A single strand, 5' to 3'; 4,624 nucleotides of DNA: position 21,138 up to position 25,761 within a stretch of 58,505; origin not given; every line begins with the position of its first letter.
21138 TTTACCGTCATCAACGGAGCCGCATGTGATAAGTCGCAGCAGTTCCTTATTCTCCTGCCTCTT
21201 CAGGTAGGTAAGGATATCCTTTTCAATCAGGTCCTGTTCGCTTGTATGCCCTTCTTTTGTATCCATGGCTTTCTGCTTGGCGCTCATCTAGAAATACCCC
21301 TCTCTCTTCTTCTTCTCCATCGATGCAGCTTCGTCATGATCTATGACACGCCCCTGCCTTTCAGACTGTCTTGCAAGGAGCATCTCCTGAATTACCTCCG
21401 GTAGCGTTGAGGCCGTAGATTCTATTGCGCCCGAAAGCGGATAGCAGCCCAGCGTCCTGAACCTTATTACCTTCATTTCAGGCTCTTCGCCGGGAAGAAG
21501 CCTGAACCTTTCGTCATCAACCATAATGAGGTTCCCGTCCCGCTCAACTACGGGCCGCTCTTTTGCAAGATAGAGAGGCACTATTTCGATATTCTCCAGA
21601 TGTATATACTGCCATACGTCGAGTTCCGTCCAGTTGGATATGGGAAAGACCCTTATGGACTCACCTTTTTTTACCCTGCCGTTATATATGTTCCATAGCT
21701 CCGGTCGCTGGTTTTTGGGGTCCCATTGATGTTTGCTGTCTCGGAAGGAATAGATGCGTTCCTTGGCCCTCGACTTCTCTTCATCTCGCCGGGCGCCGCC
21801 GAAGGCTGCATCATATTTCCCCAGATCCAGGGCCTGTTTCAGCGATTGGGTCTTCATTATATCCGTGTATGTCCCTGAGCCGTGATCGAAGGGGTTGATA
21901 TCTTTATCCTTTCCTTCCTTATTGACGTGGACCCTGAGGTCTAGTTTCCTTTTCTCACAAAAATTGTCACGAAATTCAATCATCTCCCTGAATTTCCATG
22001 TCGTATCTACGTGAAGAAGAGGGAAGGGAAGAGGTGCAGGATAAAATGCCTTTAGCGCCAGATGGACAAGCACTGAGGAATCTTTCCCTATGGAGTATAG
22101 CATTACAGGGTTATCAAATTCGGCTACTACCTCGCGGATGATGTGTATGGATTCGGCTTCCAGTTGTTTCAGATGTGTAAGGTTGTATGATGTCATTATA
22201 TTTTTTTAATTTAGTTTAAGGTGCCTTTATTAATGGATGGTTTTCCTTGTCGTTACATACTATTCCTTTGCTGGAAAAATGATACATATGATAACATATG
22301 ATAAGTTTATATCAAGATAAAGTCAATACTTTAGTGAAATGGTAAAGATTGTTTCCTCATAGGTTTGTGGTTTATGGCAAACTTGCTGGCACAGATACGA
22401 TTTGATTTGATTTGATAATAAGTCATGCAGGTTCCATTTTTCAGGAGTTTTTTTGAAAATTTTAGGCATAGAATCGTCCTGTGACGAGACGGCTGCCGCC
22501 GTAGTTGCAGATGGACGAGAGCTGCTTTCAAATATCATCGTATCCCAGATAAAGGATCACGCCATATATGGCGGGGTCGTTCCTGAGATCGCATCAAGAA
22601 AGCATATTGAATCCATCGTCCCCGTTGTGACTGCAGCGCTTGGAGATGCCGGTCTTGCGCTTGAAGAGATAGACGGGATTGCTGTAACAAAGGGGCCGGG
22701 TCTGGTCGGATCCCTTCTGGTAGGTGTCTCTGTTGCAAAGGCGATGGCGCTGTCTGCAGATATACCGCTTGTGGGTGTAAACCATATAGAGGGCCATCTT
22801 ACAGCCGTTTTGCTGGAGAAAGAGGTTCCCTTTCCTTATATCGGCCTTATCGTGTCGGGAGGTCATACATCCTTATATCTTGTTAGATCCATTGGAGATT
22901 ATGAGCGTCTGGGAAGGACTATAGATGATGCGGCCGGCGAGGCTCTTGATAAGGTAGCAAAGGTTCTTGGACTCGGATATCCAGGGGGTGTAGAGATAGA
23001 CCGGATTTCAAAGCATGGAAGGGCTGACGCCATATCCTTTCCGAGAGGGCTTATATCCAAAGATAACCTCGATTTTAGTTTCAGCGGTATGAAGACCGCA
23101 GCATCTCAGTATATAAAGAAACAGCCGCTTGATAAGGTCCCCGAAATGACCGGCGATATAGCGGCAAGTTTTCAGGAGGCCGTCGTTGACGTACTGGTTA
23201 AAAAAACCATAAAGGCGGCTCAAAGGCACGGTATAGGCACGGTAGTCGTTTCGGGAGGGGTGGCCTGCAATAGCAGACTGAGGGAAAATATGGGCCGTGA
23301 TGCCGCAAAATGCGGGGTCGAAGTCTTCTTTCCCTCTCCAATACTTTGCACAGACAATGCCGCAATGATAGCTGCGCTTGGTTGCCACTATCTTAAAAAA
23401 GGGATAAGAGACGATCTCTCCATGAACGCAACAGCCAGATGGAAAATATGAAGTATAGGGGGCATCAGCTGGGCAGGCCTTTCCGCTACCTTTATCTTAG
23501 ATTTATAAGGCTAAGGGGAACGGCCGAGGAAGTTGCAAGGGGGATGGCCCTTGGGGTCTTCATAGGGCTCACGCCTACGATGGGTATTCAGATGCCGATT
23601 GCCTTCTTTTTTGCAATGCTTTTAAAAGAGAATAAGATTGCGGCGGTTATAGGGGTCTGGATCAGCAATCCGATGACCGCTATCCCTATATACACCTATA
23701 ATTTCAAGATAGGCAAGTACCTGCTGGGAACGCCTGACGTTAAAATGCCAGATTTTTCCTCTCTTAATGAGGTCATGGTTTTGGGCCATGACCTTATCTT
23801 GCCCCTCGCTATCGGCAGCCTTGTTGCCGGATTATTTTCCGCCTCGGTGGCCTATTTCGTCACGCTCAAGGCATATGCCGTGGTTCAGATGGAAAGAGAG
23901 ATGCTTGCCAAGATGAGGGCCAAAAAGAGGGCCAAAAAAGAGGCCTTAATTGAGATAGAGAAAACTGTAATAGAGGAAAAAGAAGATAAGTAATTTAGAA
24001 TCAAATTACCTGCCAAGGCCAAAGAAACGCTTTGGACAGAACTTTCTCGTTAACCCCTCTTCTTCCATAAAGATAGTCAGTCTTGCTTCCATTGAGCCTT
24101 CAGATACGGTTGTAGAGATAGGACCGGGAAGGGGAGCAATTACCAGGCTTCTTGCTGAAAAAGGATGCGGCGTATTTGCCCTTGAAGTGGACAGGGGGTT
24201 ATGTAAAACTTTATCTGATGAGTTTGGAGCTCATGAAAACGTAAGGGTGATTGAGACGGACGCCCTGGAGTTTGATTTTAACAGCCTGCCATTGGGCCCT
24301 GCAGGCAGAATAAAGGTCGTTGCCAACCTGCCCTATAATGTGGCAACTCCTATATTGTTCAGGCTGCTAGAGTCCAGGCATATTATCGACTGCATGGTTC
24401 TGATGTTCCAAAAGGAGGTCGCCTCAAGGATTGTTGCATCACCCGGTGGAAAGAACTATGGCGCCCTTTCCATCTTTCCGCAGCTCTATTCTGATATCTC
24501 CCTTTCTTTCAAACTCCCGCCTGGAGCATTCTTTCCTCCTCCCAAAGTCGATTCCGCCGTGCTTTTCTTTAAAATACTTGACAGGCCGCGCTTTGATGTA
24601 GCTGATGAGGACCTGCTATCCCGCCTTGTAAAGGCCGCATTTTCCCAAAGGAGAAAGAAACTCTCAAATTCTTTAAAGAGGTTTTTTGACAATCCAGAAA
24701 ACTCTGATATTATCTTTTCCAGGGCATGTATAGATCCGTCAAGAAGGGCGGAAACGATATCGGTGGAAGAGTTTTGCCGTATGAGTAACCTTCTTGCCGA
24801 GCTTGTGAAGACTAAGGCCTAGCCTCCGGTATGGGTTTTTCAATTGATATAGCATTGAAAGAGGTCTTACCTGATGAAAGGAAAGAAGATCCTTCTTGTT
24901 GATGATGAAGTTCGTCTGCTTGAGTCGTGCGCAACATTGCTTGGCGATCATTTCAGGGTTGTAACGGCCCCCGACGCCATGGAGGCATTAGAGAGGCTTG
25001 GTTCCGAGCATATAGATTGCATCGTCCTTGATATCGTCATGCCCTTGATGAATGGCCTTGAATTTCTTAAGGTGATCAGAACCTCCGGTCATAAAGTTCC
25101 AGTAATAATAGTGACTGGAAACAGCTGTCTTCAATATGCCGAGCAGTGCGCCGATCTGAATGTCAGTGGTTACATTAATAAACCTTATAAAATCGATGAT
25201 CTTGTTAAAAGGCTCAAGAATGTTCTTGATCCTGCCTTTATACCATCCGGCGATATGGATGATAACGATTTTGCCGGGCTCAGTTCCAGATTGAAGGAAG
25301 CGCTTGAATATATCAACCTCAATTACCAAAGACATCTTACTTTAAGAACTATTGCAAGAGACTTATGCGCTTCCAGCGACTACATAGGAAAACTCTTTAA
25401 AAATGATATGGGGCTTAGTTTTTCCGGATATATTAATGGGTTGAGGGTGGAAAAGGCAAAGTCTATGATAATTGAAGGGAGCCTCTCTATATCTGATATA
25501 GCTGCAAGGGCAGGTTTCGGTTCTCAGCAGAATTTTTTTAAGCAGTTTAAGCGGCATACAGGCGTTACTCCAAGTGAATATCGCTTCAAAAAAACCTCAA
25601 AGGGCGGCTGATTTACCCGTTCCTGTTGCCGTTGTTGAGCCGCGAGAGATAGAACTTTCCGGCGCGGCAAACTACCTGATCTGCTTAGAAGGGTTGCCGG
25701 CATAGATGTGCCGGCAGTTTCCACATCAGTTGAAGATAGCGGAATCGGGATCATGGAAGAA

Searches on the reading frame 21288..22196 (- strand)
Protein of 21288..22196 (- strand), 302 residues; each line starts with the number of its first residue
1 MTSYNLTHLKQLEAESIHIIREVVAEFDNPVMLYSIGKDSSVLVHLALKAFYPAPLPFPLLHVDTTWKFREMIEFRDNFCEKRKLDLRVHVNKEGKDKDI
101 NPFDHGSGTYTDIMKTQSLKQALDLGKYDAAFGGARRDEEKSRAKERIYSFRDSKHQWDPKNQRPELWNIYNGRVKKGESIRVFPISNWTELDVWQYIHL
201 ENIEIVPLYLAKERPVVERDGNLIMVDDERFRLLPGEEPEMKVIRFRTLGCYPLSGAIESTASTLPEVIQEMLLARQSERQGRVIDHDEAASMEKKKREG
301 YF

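Call 8: search_protein_families(library=pfam, proteins=[window:21288-22196:-], max_evalue=0.001)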
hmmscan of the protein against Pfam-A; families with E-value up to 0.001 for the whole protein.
window:21288-22196:- (302 aa): 1 family
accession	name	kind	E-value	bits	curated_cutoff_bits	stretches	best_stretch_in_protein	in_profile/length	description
PF01507.26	PAPS_reduct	-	9.8e-54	182.4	22.5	1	29-256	1-174/175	Phosphoadenosine phosphosulfate reductase domain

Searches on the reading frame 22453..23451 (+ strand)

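Call 7: search_protein_families(library=pfam, proteins=[window:22453-23451:+], max_evalue=0.001)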
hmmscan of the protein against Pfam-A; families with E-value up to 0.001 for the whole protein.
window:22453-23451:+ (332 aa): 3 families
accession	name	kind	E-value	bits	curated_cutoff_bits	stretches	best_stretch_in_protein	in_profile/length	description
PF00814.31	TsaD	-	1.6e-98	330.1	24.8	1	23-307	1-263/264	tRNA N6-adenosine threonylcarbamoyltransferase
PF22521.2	HypF_C_2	-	2.8e-10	40.8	27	1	230-302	163-235/241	Carbamoyltransferase, Kae1-like Domain, second subdomain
PF02543.21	Carbam_trans_N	-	0.00017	21.6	24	0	228-279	274-319/346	Carbamoyltransferase N-terminus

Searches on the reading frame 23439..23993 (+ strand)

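Call 7: search_protein_families(library=pfam, proteins=[window:23439-23993:+], max_evalue=0.001)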
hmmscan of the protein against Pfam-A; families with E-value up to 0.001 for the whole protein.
window:23439-23993:+ (184 aa): 1 family
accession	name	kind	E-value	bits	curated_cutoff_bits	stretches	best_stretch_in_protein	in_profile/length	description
PF09835.14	DUF2062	-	8.3e-41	139.8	27.4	1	13-152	2-144/147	Uncharacterized protein conserved in bacteria (DUF2062)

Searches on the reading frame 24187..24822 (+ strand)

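Call 7: search_protein_families(library=pfam, proteins=[window:24187-24822:+], max_evalue=0.001)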
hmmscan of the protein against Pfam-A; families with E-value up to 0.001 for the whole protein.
window:24187-24822:+ (211 aa): 1 family
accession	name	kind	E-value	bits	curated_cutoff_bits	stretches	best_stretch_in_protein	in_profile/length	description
PF00398.26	RrnaAD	-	3.7e-44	151.3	24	1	1-204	60-262/263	Ribosomal RNA adenine dimethylase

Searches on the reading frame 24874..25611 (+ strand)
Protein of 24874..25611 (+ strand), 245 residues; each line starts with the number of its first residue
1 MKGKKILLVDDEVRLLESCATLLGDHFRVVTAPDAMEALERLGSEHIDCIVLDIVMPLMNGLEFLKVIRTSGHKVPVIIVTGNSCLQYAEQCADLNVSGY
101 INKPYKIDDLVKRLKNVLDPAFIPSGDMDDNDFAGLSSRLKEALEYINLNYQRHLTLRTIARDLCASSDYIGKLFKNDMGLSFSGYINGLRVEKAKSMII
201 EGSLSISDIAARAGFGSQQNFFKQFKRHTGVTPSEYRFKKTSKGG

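Call 7: search_protein_families(library=pfam, proteins=[window:24874-25611:+], max_evalue=0.001)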
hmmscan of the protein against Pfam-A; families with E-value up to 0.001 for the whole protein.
window:24874-25611:+ (245 aa): 3 families
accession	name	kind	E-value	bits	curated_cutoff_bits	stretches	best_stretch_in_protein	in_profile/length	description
PF00072.30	Response_reg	-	4e-27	95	30.2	1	6-114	1-110/111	Response regulator receiver domain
PF12833.13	HTH_18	-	1.1e-22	80.6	33.6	1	160-237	1-78/80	Helix-turn-helix domain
PF00165.29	HTH_AraC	-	1.5e-15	57.3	26.6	1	203-237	8-41/42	Bacterial regulatory helix-turn-helix proteins, AraC family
